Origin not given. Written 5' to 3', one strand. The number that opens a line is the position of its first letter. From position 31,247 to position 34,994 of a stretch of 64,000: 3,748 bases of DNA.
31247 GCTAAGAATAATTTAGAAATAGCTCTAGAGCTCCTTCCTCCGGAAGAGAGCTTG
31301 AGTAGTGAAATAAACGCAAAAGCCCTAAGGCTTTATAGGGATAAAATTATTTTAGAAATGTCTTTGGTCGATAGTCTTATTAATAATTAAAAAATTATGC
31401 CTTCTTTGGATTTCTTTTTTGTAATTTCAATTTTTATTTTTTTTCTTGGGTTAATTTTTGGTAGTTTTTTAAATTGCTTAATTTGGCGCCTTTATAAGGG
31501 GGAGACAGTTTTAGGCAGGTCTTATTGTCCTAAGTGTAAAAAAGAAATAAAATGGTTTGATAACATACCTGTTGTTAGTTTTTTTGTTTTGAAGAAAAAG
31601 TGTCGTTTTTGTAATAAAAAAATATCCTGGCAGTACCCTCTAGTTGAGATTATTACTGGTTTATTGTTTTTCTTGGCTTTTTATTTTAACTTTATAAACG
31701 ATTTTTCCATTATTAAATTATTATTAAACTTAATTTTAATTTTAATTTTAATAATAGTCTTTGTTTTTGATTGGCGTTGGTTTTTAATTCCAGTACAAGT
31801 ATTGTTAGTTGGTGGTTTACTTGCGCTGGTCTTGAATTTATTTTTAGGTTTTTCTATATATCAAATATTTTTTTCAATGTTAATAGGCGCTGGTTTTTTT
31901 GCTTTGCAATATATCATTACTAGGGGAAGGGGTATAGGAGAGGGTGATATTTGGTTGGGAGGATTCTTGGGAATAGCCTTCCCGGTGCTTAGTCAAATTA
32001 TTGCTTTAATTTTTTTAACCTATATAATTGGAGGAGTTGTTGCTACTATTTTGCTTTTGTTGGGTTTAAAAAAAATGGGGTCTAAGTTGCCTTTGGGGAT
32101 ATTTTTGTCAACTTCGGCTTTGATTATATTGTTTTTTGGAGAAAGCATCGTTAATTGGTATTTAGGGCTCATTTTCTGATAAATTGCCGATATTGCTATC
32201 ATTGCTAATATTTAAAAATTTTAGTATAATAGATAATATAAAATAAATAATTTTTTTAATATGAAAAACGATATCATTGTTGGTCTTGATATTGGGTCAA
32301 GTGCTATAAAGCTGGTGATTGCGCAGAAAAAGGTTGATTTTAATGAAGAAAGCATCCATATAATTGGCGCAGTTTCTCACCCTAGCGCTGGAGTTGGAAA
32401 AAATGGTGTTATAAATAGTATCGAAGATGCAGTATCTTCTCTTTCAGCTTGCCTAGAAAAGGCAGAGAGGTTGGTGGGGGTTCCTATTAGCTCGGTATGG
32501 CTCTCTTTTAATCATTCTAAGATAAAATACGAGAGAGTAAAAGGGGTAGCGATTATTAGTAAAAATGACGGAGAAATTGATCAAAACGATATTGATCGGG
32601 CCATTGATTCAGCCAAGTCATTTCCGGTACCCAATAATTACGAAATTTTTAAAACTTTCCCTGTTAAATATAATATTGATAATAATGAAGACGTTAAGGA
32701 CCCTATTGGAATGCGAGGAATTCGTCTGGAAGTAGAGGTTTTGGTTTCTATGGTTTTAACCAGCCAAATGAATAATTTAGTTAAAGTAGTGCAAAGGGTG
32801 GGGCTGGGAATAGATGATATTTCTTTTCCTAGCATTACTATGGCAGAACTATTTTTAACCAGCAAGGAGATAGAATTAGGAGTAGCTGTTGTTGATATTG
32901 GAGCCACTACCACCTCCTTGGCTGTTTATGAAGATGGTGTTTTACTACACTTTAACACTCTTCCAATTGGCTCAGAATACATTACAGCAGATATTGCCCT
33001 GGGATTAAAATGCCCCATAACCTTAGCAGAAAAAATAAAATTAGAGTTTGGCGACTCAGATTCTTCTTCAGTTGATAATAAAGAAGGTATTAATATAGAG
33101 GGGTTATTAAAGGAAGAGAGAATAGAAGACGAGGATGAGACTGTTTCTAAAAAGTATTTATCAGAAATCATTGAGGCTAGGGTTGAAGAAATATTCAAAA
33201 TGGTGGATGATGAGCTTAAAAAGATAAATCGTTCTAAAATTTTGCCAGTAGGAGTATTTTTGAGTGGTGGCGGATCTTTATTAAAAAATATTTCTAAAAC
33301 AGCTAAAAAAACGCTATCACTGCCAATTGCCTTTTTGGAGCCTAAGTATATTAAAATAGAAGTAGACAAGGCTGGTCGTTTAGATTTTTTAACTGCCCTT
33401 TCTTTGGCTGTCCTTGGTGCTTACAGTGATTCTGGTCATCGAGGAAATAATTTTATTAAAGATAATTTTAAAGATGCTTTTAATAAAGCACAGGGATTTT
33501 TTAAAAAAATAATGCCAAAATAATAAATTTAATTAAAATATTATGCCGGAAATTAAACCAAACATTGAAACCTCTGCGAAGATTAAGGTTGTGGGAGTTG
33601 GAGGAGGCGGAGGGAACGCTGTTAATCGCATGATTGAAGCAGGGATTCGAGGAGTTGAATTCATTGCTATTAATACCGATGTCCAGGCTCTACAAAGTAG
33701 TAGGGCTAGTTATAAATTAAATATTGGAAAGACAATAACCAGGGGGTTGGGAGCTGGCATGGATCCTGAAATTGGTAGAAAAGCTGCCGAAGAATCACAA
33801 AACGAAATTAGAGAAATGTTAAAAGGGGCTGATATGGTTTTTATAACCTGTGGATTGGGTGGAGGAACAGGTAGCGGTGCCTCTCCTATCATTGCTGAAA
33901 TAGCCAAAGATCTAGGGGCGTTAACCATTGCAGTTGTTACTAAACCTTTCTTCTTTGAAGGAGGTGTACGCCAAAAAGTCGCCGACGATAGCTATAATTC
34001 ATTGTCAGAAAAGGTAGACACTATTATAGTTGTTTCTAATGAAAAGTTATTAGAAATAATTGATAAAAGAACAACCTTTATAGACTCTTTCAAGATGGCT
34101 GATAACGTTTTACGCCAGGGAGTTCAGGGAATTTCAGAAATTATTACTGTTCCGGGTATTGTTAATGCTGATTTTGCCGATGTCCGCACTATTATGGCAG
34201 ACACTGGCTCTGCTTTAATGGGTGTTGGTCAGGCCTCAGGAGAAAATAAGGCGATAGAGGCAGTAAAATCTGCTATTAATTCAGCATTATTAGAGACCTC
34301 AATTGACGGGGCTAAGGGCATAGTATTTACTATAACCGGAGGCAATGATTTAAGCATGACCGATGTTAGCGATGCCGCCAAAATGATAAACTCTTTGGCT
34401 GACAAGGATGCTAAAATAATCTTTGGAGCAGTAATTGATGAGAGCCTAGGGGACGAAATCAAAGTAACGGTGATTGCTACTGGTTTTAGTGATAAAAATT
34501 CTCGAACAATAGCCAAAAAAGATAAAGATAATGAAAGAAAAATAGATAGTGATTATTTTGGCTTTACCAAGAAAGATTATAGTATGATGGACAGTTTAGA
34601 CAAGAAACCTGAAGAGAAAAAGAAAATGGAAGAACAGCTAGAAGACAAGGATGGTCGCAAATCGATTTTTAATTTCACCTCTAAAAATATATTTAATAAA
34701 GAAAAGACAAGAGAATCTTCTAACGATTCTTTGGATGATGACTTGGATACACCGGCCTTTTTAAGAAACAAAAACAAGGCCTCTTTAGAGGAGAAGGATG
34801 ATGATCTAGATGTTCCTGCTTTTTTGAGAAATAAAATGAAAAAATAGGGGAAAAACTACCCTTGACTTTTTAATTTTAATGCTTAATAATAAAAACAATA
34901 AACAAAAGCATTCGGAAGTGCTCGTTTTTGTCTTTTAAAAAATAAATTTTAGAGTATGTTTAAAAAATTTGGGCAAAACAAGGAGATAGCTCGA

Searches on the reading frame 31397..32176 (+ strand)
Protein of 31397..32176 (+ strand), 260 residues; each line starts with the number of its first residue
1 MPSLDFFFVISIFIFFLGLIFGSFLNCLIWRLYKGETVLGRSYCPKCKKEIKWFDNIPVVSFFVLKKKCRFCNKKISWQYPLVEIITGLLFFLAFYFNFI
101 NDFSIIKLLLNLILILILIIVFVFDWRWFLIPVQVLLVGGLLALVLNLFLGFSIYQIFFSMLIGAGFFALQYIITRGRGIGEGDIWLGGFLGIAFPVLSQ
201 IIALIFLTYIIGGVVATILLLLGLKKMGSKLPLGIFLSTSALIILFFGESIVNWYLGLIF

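Call 65: search_protein_families(library=pfam, proteins=[window:31397-32176:+], max_evalue=0.0001)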
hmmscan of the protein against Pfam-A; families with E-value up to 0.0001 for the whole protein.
window:31397-32176:+ (260 aa): 2 families
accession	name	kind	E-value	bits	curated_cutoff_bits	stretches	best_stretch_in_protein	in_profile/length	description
PF06750.18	A24_N_bact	-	5.6e-31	106.9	23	1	17-96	2-82/84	Bacterial Peptidase A24 N-terminal domain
PF01478.23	Peptidase_A24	-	2.4e-07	31.6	26.5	1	112-216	1-103/104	Type IV leader peptidase family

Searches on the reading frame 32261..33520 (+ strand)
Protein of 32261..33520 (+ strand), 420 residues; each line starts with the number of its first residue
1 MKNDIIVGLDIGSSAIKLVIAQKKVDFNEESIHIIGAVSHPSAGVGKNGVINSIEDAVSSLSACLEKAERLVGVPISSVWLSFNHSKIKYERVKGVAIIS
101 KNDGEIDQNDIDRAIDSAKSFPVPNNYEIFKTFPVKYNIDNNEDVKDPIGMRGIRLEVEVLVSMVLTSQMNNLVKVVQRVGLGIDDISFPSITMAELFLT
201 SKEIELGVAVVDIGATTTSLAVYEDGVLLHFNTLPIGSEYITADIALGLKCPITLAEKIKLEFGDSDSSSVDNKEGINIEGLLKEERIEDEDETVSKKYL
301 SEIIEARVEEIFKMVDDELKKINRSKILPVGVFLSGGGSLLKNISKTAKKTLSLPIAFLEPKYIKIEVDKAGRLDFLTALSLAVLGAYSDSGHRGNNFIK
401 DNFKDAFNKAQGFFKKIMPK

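Call 65: search_protein_families(library=pfam, proteins=[window:32261-33520:+], max_evalue=0.0001)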
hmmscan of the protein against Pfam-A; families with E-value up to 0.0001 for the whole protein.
window:32261-33520:+ (420 aa): 4 families
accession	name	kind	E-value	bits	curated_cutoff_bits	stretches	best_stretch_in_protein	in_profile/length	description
PF14450.12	FtsA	-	3.6e-30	105.4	31.8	1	209-365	1-114/127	Cell division protein FtsA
PF02491.25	SHS2_FTSA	-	4e-21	75.6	25.4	1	87-162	3-77/79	SHS2 domain inserted in FTSA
PF06723.19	MreB_Mbl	-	6.2e-11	42.1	27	1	207-358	146-303/327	MreB/Mbl protein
PF11104.14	PilM_2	-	1.8e-08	34.1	27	0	157-261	125-235/340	Type IV pilus assembly protein PilM;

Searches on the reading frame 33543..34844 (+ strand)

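Call 65: search_protein_families(library=pfam, proteins=[window:33543-34844:+], max_evalue=0.0001)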
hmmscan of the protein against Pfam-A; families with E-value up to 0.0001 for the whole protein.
window:33543-34844:+ (434 aa): 2 families
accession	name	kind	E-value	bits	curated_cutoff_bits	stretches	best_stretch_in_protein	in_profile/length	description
PF00091.31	Tubulin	-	3.2e-50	171.5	33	1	13-174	1-190/190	Tubulin/FtsZ family, GTPase domain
PF12327.13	FtsZ_C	-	1.2e-32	112.5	27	1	222-315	1-94/95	FtsZ family, C-terminal domain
